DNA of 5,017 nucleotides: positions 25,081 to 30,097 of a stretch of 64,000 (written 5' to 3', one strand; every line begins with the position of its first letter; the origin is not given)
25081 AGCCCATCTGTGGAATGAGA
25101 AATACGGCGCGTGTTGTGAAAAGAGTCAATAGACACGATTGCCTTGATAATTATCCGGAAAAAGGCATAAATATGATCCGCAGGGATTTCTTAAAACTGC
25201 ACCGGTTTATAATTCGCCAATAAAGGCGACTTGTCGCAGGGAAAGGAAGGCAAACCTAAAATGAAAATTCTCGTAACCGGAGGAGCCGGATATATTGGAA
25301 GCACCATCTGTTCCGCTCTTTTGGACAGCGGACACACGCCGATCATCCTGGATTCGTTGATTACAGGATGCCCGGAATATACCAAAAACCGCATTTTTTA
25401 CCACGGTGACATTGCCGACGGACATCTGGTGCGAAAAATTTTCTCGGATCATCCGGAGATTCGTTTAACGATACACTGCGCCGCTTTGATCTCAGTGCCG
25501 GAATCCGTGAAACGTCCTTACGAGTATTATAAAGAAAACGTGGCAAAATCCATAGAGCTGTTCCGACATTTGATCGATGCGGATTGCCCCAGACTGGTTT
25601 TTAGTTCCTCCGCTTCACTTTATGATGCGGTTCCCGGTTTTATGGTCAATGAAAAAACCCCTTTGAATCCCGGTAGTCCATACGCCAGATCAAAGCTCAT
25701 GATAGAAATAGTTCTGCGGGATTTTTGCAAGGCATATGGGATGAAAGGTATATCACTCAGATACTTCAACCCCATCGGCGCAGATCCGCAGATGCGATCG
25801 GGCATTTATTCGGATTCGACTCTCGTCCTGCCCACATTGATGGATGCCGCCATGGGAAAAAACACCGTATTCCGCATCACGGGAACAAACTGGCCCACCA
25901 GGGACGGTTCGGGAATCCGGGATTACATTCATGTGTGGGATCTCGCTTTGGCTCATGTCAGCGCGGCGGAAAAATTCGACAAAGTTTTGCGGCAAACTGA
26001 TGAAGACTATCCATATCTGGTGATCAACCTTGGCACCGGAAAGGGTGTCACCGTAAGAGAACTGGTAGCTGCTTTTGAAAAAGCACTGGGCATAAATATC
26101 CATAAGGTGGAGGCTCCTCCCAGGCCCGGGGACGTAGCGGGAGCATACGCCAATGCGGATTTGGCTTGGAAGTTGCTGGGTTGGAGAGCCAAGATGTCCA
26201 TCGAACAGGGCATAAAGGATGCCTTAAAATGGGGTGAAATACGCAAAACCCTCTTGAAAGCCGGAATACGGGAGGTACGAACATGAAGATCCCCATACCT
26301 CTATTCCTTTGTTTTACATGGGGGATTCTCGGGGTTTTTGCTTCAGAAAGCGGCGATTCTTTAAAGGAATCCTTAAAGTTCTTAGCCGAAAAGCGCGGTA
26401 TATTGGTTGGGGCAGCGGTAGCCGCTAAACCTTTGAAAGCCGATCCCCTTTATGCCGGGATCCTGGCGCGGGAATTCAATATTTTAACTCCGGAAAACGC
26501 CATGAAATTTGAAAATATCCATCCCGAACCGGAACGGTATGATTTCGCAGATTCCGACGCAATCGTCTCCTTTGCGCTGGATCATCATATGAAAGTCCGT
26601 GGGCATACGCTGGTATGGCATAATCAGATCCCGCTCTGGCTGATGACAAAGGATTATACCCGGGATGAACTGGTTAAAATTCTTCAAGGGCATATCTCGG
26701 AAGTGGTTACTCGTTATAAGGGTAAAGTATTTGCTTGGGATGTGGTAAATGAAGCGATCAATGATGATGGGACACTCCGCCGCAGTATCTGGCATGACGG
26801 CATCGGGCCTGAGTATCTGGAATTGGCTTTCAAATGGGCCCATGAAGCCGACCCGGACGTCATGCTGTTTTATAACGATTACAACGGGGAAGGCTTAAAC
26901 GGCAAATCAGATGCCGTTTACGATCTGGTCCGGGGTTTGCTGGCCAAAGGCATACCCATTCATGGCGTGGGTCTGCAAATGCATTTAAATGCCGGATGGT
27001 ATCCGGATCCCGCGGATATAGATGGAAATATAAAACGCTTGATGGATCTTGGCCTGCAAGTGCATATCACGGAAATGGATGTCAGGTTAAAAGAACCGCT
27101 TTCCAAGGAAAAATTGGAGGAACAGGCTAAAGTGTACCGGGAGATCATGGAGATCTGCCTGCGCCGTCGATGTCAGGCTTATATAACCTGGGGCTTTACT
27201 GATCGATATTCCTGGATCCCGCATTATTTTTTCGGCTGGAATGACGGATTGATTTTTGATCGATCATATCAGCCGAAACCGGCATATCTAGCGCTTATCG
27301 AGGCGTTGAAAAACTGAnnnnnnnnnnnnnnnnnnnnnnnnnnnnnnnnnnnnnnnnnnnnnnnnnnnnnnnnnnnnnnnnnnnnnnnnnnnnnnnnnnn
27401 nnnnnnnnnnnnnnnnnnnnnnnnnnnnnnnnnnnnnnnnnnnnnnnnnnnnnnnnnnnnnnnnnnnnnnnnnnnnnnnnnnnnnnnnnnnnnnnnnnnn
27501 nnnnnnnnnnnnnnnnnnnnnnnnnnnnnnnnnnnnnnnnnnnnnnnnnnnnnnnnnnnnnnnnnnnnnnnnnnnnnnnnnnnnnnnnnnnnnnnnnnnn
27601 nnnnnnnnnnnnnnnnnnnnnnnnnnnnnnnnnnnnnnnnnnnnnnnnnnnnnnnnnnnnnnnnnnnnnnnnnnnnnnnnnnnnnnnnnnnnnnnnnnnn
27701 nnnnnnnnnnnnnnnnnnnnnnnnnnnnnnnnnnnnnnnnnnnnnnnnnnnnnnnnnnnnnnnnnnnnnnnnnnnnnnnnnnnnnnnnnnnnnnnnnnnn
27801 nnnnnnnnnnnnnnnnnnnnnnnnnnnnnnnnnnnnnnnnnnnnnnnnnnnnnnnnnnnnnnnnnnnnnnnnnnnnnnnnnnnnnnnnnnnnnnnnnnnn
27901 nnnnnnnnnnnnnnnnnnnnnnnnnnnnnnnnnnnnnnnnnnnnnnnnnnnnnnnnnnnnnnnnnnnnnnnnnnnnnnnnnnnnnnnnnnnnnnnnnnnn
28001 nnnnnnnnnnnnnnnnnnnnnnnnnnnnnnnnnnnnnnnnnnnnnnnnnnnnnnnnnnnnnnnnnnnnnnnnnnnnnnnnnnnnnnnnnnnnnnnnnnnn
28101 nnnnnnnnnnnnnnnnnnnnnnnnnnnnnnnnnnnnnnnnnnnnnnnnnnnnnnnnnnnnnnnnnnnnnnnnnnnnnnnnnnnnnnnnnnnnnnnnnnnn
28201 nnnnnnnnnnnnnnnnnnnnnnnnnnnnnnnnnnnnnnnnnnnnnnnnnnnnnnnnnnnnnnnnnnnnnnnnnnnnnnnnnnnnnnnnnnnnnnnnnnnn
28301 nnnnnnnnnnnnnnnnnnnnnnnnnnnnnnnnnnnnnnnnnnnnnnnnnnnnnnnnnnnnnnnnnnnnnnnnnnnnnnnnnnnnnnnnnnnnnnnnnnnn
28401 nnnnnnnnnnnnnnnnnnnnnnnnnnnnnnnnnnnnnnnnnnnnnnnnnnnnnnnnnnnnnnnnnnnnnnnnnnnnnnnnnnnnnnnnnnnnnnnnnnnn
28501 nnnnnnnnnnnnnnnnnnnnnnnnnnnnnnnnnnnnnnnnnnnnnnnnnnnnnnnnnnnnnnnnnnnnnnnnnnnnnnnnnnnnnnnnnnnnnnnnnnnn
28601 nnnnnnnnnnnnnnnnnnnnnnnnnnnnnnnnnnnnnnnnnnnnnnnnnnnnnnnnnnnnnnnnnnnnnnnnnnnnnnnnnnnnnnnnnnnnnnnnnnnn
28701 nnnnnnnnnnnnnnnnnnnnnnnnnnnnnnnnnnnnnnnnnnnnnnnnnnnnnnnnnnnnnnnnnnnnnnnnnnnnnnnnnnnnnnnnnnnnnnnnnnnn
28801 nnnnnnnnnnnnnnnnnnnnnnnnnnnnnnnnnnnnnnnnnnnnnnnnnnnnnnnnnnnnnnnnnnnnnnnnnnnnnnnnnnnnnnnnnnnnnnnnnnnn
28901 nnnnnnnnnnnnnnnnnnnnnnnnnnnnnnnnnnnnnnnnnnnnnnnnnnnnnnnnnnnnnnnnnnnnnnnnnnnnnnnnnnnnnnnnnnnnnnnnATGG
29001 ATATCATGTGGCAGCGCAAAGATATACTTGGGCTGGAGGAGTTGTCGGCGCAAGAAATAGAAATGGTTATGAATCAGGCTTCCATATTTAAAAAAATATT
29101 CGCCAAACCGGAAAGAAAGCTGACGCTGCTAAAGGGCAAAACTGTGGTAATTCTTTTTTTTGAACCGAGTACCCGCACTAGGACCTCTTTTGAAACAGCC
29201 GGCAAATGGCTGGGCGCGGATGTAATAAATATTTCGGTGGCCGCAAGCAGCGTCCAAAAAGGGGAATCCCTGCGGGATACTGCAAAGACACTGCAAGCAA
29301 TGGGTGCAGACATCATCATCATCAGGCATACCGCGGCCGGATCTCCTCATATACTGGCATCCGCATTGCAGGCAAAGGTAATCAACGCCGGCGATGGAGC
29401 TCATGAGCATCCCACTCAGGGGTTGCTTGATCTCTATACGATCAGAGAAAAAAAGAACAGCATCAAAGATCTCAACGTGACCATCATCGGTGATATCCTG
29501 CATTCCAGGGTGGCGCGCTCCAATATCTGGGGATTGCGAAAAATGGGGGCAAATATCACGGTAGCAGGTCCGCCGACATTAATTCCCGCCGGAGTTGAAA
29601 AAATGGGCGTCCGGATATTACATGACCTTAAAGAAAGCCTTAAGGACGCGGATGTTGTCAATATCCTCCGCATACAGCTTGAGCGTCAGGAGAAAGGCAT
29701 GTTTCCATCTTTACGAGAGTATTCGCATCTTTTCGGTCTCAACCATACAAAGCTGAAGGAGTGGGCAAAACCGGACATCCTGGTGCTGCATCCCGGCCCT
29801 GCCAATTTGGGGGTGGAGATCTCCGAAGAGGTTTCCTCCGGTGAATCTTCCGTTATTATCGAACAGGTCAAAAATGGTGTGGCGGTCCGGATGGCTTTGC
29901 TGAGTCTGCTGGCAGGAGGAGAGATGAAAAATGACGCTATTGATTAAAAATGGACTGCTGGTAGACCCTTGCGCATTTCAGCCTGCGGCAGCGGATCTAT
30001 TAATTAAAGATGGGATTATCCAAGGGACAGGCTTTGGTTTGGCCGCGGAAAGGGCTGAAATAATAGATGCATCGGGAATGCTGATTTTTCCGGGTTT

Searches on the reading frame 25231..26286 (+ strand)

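Call 34: search_protein_families(library=pfam, proteins=[window:25231-26286:+])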
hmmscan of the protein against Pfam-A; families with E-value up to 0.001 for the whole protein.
window:25231-26286:+ (351 aa): 5 families
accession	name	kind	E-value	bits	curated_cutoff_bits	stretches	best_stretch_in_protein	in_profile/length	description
PF01370.27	Epimerase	-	3.8e-47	161.1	20.9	1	13-252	1-231/240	NAD dependent epimerase/dehydratase family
PF16363.11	GDP_Man_Dehyd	-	7.6e-40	137.8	27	1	14-330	1-331/332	GDP-mannose 4,6 dehydratase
PF01073.25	3Beta_HSD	-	1.4e-08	34.6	22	1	14-251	1-234/280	3-beta hydroxysteroid dehydrogenase/isomerase family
PF04321.23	RmlD_sub_bind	-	1.5e-07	31.2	27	1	11-167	1-141/287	RmlD substrate binding domain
PF02719.21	Polysacc_synt_2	-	7.8e-07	29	20.2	1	13-126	1-127/293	Polysaccharide biosynthesis protein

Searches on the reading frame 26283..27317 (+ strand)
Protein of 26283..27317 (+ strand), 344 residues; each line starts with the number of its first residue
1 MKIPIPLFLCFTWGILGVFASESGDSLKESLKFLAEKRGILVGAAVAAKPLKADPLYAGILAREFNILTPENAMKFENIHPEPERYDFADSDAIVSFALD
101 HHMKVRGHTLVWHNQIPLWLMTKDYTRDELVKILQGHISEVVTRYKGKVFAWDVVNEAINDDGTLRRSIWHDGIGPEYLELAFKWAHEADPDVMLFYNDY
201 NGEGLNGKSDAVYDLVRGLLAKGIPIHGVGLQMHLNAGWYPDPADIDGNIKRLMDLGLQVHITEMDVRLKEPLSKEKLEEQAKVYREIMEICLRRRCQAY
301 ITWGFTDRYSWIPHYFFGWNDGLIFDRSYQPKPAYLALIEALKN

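Call 34: search_protein_families(library=pfam, proteins=[window:26283-27317:+])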
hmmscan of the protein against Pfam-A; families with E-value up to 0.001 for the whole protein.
window:26283-27317:+ (344 aa): 1 family
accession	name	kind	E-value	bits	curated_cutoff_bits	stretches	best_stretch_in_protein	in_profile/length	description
PF00331.26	Glyco_hydro_10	-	2.4e-104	349.3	22.1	1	30-340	1-310/311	Glycosyl hydrolase family 10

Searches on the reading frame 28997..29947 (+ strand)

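Call 34: search_protein_families(library=pfam, proteins=[window:28997-29947:+])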
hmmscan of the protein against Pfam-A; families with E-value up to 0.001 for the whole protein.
window:28997-29947:+ (316 aa): 2 families
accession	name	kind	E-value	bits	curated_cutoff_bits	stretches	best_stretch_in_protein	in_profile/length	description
PF02729.26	OTCace_N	-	1.6e-46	158.5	29.9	1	8-151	1-148/148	Aspartate/ornithine carbamoyltransferase, carbamoyl-P binding domain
PF00185.30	OTCace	-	7.1e-25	88.3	29.4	1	157-304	1-156/157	Aspartate/ornithine carbamoyltransferase, Asp/Orn binding domain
